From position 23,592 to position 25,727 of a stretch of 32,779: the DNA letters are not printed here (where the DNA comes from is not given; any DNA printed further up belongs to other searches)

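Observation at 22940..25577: AT-rich three-gene islet as a candidate composite defence locus: UPF0175 antitoxin, DUF3368 PIN-like toxin and a 611-aa nuclease-like protein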

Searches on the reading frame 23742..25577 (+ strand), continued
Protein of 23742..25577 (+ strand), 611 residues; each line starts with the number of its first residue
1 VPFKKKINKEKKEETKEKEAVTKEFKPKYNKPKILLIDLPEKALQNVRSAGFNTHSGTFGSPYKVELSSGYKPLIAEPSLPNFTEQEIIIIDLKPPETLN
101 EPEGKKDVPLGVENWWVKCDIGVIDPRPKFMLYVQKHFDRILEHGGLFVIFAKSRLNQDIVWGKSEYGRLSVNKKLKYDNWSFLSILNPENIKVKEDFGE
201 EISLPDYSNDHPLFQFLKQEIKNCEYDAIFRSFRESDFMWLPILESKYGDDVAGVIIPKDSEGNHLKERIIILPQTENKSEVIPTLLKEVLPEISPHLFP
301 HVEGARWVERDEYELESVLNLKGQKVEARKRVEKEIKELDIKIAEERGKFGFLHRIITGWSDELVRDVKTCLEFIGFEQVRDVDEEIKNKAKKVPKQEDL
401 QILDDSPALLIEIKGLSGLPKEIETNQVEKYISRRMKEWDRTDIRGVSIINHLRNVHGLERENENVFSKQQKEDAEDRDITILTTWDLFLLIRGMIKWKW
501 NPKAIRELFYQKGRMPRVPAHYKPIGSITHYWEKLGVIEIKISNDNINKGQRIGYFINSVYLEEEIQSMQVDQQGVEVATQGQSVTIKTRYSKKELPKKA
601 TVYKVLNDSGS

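Call 57: search_solved_structures(query=A1, max_evalue=10, show_alignments=3)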
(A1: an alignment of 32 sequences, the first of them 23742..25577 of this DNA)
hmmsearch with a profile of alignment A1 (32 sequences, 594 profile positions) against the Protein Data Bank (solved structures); distinct sequences matched with E-value up to 10: 1.
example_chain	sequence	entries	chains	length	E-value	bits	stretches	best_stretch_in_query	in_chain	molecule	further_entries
2gqf_A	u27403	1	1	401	0.13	13.7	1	124-222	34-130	Hypothetical protein HI0933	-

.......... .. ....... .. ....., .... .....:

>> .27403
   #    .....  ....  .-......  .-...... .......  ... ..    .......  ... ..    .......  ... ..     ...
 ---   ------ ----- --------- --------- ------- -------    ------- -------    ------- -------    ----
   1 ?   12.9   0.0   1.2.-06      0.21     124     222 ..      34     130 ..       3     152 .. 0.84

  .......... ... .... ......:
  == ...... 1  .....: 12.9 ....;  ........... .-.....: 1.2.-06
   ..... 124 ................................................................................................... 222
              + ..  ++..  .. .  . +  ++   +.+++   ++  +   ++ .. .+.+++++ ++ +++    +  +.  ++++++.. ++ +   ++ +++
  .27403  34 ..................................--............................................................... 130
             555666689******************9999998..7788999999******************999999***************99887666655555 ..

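Call 61: fold_search(model_id=the predicted structure, library=viral)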
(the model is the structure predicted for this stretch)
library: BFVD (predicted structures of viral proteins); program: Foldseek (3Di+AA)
matches with E <= 10: 577; with E <= 0.001: 0
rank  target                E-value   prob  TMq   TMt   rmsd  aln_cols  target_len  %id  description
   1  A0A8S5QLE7            1.5e-03  1.00  0.20  0.34  19.9       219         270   16  Restriction endonuclease [Siphoviridae sp. ctVCm11]
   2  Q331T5                3.9e-03  0.99  0.19  0.39  16.1       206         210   14  (no name in the UniProt tables at hand)
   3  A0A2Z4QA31            7.1e-03  0.99  0.21  0.42  19.4       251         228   13  (no name in the UniProt tables at hand)
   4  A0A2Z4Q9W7            1.1e-02  0.99  0.22  0.45  13.5       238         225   13  (no name in the UniProt tables at hand)
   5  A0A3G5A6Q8            1.2e-02  1.00  0.20  0.29   4.7       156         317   13  Uncharacterized protein [Hyperionvirus sp.]
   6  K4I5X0                1.4e-02  0.95  0.18  0.39  11.6       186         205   11  Uncharacterized protein [Salmonella phage STML-198]
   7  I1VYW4                1.5e-02  0.77  0.12  0.26  10.3       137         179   21  RNA-directed RNA polymerase L (Fragment) [Cache Valley virus]
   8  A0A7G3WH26            1.8e-02  0.96  0.17  0.43   5.9       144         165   14  Putative endodeoxyribonuclease I [Arthronema virus TR020]
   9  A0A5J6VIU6            2.0e-02  0.84  0.18  0.21  19.7       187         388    9  Uncharacterized protein [Megaviridae environmental sample]
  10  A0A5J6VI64            2.3e-02  1.00  0.19  0.44   4.7       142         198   10  Restriction endonuclease type IV Mrr domain-containing protein [Megaviridae environmental sample]
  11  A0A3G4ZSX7            3.0e-02  0.98  0.18  0.12   5.9       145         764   11  Superfamily II DNA or RNA helicase [Terrestrivirus sp.]
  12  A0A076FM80            3.8e-02  0.84  0.17  0.33  16.4       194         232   13  Uncharacterized protein [Aureococcus anophagefferens virus]
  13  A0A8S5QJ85            4.0e-02  0.98  0.21  0.33   5.1       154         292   13  Restriction endonuclease [Siphoviridae sp. ctezl47]
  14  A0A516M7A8            4.3e-02  0.66  0.16  0.35   8.5       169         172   15  (no name in the UniProt tables at hand)
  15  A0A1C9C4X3            4.5e-02  0.84  0.18  0.17  18.7       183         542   12  Uncharacterized protein [Heterosigma akashiwo virus 01]
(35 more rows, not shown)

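Call 76: search_protein_families(library=pfam, proteins=[L111:1836-2660:+, L115:2640-3266:+], max_evalue=1)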
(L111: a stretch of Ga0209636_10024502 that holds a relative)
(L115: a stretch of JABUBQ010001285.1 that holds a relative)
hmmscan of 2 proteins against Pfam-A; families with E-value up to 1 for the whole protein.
L111:1836-2660:+ (274 aa): 1 family
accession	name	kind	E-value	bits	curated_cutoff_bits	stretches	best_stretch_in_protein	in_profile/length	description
PF13455.12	MUG113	-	0.12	13.4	22.3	1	120-166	5-54/73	Meiotically up-regulated gene 113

L115:2640-3266:+ (208 aa): 0 families

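Call 80: search_dna_similar(query=window:23742-25577:+, collection=plasmids, mode=protein, max_evalue=0.00001, max_rows=15)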
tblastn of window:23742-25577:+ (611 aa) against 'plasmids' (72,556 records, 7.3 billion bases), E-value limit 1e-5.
Records with a match: 7; places in all: 8; records where one place covers at least 80% of the query: 2.
Best place of each record, by identity: <60% 7.
By first word of the organism name: Klebsiella 4; Synechocystis 1; Serratia 1; Pantoea 1.
By predicted mobility (MOB-suite, as given by PLSDB): non-mobilizable 5; conjugative 1; mobilizable 1.
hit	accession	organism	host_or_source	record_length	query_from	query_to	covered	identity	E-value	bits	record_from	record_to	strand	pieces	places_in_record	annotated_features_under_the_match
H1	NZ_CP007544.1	Synechocystis sp. PCC 6714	-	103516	31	592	92%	25.6%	7e-40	164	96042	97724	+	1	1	hypothetical protein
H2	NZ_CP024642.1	Klebsiella michiganensis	Homo sapiens,sputum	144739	29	544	84%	25.2%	2e-20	103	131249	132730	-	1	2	hypothetical protein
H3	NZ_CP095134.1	Klebsiella pneumoniae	Homo sapiens,Cell culture,Chronic wound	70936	30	513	79%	25.9%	2e-19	101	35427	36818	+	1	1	hypothetical protein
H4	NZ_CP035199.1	Klebsiella pneumoniae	Homo sapiens,stool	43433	30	513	79%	23.4%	9e-19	99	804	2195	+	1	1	hypothetical protein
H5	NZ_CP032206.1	Klebsiella pneumoniae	-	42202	218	513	48%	28.6%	7e-18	96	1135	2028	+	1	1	hypothetical protein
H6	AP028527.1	Serratia marcescens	Homo sapiens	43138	218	513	48%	28.6%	7e-18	96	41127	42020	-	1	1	hypothetical protein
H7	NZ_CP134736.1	Pantoea agglomerans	cell culture,Water from main ditch ...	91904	199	513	52%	25.1%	4e-11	74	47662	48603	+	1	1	hypothetical protein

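Call 81: search_dna_similar(query=window:23742-25577:+, collection=phages, mode=protein, max_evalue=0.00001, max_rows=15)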
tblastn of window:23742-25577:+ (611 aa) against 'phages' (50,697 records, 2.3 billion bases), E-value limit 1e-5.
Records with a match: 1; places in all: 1; records where one place covers at least 80% of the query: 1.
Best place of each record, by identity: <60% 1.
By first word of the organism name: Bacteriophage 1.
By host as written in the record: - 1.
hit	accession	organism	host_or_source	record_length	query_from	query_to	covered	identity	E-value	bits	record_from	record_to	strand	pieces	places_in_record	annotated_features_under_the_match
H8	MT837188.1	Bacteriophage sp.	human fecal samples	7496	31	603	94%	24.7%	6e-30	132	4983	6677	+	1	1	record has no annotation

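Call 82: find_related_loci(query=A1, collection=viral_contigs, flank=6000)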
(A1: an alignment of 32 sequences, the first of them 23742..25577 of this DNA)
Query A1 (611 aa) in viral_contigs; peptide patterns used: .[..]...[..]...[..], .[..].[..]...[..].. (x = any residue, [..] = any of these).
53 stretches matched a pattern; 1 encode a relative of the query (tblastn E <= 1e-3); 1 distinct loci.
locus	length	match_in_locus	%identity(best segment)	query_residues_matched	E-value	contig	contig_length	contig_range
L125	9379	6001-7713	37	28-605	1e-119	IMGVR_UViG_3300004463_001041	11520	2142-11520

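Call 83: get_annotated_region(hit=H1, flank=7000)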
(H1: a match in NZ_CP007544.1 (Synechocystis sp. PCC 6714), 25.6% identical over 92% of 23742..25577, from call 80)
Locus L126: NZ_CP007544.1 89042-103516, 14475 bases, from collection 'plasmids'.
description: Synechocystis sp. PCC 6714 plasmid pSYLB, complete sequence
organism: Synechocystis sp. PCC 6714 (NCBI taxid 1147)
taxonomy: Bacteria; Cyanobacteriota; Cyanophyceae; Synechococcales; Merismopediaceae; Synechocystis; Synechocystis sp. PCC 6714
host: -; source: -; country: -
typing (MOB-suite, as given by PLSDB): non-mobilizable
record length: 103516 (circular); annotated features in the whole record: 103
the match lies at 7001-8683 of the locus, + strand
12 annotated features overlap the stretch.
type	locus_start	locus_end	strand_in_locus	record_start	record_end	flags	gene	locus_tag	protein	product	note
CDS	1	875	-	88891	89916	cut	-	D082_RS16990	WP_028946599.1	Nit6803 family nitrilase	GO:0009058 - biosynthetic process [Evidence IEA]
CDS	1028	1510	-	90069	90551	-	-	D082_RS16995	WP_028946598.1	MSMEG_0572/Sll0783 family nitrogen starvation response protein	-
CDS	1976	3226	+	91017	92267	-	-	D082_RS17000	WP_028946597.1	MSMEG_0569 family flavin-dependent oxidoreductase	-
CDS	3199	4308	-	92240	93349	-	-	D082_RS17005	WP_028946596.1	LuxR C-terminal-related transcriptional regulator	GO:0006355 - regulation of DNA-templated transcription [Evidence IEA]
CDS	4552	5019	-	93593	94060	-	-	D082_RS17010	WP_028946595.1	DUF1348 family protein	-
CDS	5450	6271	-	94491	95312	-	-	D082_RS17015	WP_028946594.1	hypothetical protein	-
CDS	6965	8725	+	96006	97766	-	-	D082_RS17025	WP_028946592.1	hypothetical protein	-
CDS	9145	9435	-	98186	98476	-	-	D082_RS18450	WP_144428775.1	hypothetical protein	-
CDS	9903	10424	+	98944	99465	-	-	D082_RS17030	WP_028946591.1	CAP domain-containing protein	-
CDS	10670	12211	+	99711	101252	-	-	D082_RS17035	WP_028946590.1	glycine betaine ABC transporter substrate-binding protein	GO:0055085 - transmembrane transport [Evidence IEA]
CDS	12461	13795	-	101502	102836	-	-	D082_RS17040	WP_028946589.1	cytochrome P450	-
CDS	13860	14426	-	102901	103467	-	-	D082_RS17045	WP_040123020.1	site-specific integrase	GO:0015074 - DNA integration [Evidence IEA]; GO:0006310 - DNA recombination [Evidence IEA]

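Call 84: get_annotated_region(hit=H2, flank=7000)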
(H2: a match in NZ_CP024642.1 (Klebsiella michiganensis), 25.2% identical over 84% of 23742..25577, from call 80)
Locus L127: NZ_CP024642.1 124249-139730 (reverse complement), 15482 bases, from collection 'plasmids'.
description: Klebsiella michiganensis strain F107 plasmid unnamed2, complete sequence
organism: Klebsiella michiganensis (NCBI taxid 1134687)
taxonomy: Bacteria; Pseudomonadota; Gammaproteobacteria; Enterobacterales; Enterobacteriaceae; Klebsiella; Klebsiella michiganensis
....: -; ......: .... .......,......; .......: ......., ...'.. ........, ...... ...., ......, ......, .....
typing (MOB-suite, as given by PLSDB): conjugative; replicon rep_cluster_2183; relaxase MOBF; mating-pair formation MPF_F
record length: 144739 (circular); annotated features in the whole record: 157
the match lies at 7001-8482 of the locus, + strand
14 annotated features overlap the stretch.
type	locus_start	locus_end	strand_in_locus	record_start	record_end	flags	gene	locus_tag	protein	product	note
CDS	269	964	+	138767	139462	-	-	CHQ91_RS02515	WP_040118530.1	replication initiation protein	GO:0006270 - DNA replication initiation [Evidence IEA]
CDS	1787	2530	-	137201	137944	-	-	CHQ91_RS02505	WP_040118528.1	hypothetical protein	-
CDS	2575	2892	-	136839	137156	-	-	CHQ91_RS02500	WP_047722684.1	hypothetical protein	-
CDS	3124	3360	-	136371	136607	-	-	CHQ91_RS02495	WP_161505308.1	hypothetical protein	-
CDS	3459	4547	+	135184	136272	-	pifC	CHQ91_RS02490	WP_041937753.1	transcriptional repressor PifC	-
CDS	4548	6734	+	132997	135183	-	-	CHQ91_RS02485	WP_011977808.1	P-loop NTPase fold protein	-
CDS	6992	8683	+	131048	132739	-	-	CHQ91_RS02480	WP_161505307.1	hypothetical protein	-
CDS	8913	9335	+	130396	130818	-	-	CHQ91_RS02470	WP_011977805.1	hypothetical protein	-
CDS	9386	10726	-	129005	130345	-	-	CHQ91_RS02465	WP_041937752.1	hypothetical protein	-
CDS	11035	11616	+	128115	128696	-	-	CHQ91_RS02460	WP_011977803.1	hypothetical protein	-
CDS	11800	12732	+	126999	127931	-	-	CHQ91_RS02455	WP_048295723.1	Abi family protein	-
CDS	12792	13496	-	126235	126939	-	-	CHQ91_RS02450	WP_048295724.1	hypothetical protein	-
CDS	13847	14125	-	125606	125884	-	-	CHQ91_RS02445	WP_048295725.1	hypothetical protein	-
CDS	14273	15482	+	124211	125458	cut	-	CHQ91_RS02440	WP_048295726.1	hypothetical protein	-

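Call 85: get_annotated_region(hit=H3, flank=7000)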
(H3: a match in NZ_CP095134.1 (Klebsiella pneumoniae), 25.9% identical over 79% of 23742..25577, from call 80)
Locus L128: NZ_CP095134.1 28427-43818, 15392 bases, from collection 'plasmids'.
description: Klebsiella pneumoniae strain Iso00267 plasmid pIso00267_02, complete sequence
organism: Klebsiella pneumoniae (NCBI taxid 573)
taxonomy: Bacteria; Pseudomonadota; Gammaproteobacteria; Enterobacterales; Enterobacteriaceae; Klebsiella; Klebsiella pneumoniae
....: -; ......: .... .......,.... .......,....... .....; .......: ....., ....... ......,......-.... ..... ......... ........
typing (MOB-suite, as given by PLSDB): mobilizable; replicon IncFIA,rep_cluster_1418
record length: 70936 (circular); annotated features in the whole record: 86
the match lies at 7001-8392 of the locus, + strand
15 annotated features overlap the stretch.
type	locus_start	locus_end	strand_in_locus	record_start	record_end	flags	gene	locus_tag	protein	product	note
CDS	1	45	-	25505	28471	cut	-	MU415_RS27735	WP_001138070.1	Tn3 family transposase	-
CDS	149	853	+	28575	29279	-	-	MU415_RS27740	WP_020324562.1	IS6-like element IS26 family transposase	GO:0006313 - DNA transposition [Evidence IEA]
CDS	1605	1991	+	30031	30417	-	stbA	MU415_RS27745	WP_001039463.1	plasmid stabilization protein StbA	-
CDS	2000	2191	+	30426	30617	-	-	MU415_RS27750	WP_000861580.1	hypothetical protein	-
CDS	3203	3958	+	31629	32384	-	repE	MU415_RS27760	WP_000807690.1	replication initiation protein RepE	-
CDS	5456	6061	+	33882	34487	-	-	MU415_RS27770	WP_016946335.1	GNAT family N-acetyltransferase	-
CDS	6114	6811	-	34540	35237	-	-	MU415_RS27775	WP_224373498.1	IS1 family transposase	-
CDS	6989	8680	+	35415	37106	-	-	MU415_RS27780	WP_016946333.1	hypothetical protein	-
CDS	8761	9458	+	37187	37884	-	-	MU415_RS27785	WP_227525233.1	IS1 family transposase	-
CDS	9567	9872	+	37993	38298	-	-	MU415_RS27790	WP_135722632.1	hypothetical protein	-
CDS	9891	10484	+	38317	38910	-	-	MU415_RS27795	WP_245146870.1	hypothetical protein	-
CDS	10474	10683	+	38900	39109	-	-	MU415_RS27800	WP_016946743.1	hypothetical protein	-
CDS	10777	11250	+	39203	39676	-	-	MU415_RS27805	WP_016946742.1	hypothetical protein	-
CDS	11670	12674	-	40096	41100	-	-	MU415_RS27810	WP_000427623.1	IS110-like element IS4321 family transposase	GO:0006313 - DNA transposition [Evidence IEA]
CDS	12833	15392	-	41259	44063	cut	-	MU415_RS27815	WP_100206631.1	Tn3 family transposase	-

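Call 90: search_dna_similar(query=L127:6992-8683:+, collection=plasmids, mode=protein, max_evalue=1e-10, max_rows=40, rows=spread)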
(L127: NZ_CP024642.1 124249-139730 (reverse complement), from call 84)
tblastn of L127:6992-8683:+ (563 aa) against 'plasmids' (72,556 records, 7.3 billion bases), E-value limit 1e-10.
Records with a match: 16; places in all: 17; records where one place covers at least 80% of the query: 7.
Best place of each record, by identity: >=99% 1; 60-80% 1; <60% 14.
By first word of the organism name: Pantoea 10; Klebsiella 4; Serratia 1; Synechocystis 1.
By predicted mobility (MOB-suite, as given by PLSDB): non-mobilizable 14; conjugative 1; mobilizable 1.
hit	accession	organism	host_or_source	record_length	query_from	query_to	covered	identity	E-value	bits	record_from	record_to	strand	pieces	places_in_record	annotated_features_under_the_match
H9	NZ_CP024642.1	Klebsiella michiganensis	Homo sapiens,sputum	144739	1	563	100%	100.0%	0e+0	1155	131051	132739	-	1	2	hypothetical protein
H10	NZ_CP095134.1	Klebsiella pneumoniae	Homo sapiens,Cell culture,Chronic wound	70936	1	563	100%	78.9%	0e+0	923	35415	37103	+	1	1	hypothetical protein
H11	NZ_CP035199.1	Klebsiella pneumoniae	Homo sapiens,stool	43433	7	562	99%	45.6%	2e-151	488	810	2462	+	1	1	hypothetical protein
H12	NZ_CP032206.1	Klebsiella pneumoniae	-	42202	1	562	100%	44.7%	9e-150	483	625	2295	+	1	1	hypothetical protein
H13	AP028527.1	Serratia marcescens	Homo sapiens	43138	1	562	100%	44.7%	9e-150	483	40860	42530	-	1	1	hypothetical protein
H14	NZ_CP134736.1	Pantoea agglomerans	cell culture,Water from main ditch ...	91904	1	562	100%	40.6%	8e-120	397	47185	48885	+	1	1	hypothetical protein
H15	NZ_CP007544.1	Synechocystis sp. PCC 6714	-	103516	7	560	98%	28.7%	6e-49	190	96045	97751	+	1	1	hypothetical protein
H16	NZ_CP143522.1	Pantoea agglomerans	-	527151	450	563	20%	40.2%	1e-14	85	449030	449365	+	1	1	hypothetical protein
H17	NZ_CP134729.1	Pantoea agglomerans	cell culture,stem [BTO:0001300],Rubus ...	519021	450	563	20%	39.3%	2e-14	85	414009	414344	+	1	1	hypothetical protein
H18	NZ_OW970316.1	Pantoea agglomerans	Olive knot caused by Pseudomonas ...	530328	450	563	20%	39.3%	2e-14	84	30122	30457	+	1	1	hypothetical protein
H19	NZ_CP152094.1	Pantoea agglomerans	-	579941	450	563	20%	39.3%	5e-14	83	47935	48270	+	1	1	hypothetical protein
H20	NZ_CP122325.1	Pantoea agglomerans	Beta vulgaris,whole organism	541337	450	563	20%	39.3%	1e-13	82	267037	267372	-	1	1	hypothetical protein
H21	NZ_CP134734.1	Pantoea agglomerans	cell culture,Water from main ditch ...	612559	450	563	20%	38.5%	1e-13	82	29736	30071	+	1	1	none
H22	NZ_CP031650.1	Pantoea agglomerans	soil core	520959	455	563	19%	39.5%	8e-14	82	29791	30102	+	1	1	hypothetical protein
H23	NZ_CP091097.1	Pantoea agglomerans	whole organism,Perithecium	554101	455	563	19%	39.5%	8e-14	82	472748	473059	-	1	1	hypothetical protein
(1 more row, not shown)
